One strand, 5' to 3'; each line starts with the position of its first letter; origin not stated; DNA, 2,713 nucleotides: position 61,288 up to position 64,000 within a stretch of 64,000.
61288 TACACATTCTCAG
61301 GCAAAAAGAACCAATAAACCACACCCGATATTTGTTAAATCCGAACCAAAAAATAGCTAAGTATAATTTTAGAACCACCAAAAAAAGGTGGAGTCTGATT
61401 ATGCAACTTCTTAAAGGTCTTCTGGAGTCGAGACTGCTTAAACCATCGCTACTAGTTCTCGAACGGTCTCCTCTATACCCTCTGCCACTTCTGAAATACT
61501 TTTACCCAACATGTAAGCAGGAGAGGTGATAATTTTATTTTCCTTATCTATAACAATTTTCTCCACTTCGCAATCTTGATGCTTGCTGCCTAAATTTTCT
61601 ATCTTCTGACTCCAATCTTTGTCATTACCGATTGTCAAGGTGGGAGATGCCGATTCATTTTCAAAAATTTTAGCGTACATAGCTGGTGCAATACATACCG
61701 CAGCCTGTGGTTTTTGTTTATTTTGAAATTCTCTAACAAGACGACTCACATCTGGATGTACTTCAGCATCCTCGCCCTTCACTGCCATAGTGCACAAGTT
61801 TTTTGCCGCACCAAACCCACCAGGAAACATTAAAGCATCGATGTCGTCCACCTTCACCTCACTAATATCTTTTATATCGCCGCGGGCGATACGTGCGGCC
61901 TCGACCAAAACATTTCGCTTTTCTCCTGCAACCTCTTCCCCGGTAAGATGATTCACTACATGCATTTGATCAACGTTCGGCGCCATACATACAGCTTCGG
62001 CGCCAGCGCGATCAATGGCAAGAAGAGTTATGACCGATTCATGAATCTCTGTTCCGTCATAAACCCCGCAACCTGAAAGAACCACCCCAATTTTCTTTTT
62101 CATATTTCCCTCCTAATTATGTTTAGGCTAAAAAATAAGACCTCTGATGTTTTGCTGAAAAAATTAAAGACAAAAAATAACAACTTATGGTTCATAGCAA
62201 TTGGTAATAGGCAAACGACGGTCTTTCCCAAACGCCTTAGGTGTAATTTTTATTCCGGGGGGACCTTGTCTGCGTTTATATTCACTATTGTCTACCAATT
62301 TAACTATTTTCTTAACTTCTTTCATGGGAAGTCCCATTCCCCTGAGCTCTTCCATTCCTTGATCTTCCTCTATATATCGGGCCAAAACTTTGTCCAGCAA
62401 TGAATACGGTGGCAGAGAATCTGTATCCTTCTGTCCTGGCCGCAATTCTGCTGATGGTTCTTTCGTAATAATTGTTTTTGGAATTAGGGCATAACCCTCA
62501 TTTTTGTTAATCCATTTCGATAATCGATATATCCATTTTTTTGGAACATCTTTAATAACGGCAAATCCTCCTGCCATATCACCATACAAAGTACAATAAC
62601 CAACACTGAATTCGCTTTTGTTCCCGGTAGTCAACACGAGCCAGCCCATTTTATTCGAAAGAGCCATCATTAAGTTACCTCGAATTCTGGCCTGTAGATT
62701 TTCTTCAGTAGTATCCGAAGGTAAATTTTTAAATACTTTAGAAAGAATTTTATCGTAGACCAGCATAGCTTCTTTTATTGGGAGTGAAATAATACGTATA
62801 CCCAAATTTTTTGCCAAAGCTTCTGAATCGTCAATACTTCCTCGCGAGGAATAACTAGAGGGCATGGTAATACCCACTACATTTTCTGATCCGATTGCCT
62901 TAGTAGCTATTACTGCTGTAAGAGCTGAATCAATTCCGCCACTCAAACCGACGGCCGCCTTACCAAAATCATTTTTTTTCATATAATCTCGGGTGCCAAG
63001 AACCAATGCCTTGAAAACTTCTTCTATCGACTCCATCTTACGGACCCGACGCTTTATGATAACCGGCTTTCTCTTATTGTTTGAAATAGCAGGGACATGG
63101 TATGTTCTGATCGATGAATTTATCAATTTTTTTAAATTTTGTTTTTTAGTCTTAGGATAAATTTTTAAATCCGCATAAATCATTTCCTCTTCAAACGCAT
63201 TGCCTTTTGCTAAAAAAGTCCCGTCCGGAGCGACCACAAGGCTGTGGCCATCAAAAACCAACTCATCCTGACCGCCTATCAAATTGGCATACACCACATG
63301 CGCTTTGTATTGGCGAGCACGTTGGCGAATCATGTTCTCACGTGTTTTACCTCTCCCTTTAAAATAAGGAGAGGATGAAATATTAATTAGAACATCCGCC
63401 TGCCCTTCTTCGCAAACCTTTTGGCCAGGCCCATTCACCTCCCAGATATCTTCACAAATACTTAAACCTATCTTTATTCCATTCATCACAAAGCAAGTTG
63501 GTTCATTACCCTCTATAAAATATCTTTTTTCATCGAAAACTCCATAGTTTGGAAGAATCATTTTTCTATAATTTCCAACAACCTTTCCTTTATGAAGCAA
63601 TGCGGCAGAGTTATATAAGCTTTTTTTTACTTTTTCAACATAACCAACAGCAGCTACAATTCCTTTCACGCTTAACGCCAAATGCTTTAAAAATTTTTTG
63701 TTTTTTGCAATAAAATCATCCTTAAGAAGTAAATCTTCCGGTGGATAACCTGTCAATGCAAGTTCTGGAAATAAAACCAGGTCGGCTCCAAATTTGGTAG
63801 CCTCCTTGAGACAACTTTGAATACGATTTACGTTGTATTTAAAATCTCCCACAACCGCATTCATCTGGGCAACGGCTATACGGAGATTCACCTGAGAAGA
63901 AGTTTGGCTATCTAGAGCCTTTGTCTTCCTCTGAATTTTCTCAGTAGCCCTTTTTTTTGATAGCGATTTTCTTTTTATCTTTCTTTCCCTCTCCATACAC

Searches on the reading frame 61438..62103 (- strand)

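Call 3: search_protein_families(library=pfam, proteins=[window:61438-62103:-], max_evalue=0.01)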
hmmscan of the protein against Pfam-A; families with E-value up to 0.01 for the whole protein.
window:61438-62103:- (221 aa): 2 families
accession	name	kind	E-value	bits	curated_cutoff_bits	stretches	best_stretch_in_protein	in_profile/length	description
PF01965.30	DJ-1_PfpI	-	5.4e-07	30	26.6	1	16-194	9-149/165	DJ-1/PfpI family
PF13507.12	GATase_5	-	0.0073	15.9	27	1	78-196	35-150/260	CobB/CobQ-like glutamine amidotransferase domain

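Call 4: search_protein_families(library=ncbifam, proteins=[window:61438-62103:-], max_evalue=0.01)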
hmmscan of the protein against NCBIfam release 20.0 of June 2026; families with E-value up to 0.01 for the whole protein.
window:61438-62103:- (221 aa): 3 families
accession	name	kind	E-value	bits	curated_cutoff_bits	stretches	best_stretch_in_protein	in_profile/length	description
NF008747.0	PRK11780.1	equivalog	3.3e-98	327.9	180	1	3-220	2-216/218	isoprenoid biosynthesis glyoxalase ElbB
TIGR01382.1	PfpI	subfamily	4.6e-07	29.5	139.05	1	78-195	53-152/169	DJ-1/PfpI/YhbO family deglycase/protease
TIGR01383.1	not_thiJ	equivalog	1.1e-06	28.5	131.25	1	16-148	8-114/180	DJ-1 family glyoxalase III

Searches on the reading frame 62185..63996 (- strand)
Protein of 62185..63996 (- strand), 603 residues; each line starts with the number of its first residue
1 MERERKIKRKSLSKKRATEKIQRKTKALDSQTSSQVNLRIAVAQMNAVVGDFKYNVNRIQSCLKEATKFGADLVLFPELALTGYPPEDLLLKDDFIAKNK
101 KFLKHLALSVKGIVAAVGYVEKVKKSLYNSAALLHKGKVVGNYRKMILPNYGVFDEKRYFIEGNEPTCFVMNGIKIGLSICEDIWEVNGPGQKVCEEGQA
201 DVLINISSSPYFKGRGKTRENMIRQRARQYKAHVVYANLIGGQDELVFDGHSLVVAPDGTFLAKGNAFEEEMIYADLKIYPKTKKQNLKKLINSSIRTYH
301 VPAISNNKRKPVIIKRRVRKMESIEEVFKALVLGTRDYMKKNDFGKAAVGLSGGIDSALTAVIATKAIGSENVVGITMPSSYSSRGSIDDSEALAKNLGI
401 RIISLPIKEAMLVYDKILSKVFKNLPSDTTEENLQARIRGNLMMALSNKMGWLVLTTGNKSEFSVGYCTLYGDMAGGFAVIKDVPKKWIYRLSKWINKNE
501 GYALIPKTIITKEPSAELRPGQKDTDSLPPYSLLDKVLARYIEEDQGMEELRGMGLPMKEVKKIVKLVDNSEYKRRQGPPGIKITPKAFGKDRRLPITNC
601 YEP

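Call 3: search_protein_families(library=pfam, proteins=[window:62185-63996:-], max_evalue=0.01)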
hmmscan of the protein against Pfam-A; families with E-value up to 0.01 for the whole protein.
window:62185-63996:- (603 aa): 2 families
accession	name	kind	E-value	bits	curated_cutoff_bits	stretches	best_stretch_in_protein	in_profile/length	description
PF02540.23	NAD_synthase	-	3.5e-73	246.2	21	1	329-577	3-241/242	NAD synthase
PF00795.27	CN_hydrolase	-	4.1e-39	134.9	23.2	1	39-278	1-247/256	Carbon-nitrogen hydrolase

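Call 4: search_protein_families(library=ncbifam, proteins=[window:62185-63996:-], max_evalue=0.01)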
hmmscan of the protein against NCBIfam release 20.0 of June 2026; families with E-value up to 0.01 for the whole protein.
window:62185-63996:- (603 aa): 23 families
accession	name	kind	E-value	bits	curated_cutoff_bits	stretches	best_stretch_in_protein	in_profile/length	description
NF010588.0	PRK13981.1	equivalog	1.5e-213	710.1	479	1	37-601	4-542/546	NAD+ synthase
NF002730.0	PRK02628.1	equivalog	4.1e-66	223.5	473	1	33-536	8-569/677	NAD(+) synthase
TIGR00552.1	nadE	equivalog_domain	4.7e-60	202.9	63.65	1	335-583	13-243/251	NAD(+) synthase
NF010587.0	PRK13980.1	equivalog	3e-56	190.6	255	1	322-584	9-260/267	NAD+ synthase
NF002048.0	PRK00876.1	subfamily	1.2e-21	76.8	313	2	347-416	40-112/330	NAD(+) synthase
TIGR03381.1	agmatine_aguB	equivalog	9.4e-21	74.4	410.25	1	39-283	2-259/279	N-carbamoylputrescine amidase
NF040852.1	nitrile_Arch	equivalog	2.3e-16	59.7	500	1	38-284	1-242/262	nitrilase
NF033621.1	de_GSH_amidase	exception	7.5e-12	45.1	355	1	40-278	2-236/260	deaminated glutathione amidase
NF001979.1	PRK00768.1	equivalog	2e-10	40.6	250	1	332-529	25-226/266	NAD(+) synthase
TIGR00546.1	lnt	equivalog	4.2e-10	39.4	132.9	1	56-237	184-380/395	apolipoprotein N-acyltransferase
TIGR00268.2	TIGR00268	equivalog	5.8e-10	38.9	150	1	343-410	12-79/259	ATP-dependent sacrificial sulfur transferase LarE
NF009803.0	PRK13287.1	equivalog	4.6e-08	32.2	406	1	40-284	16-262/333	formamidase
NF009802.0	PRK13286.1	equivalog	1e-07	31.2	427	1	36-280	18-261/345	aliphatic amidase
NF007757.0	PRK10438.1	equivalog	1.5e-07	30.9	249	1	37-279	3-234/256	amidohydrolase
TIGR04048.1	nitrile_sll0784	equivalog_domain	2.4e-06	26.8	502.6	1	38-132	3-111/301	Nit6803 family nitrilase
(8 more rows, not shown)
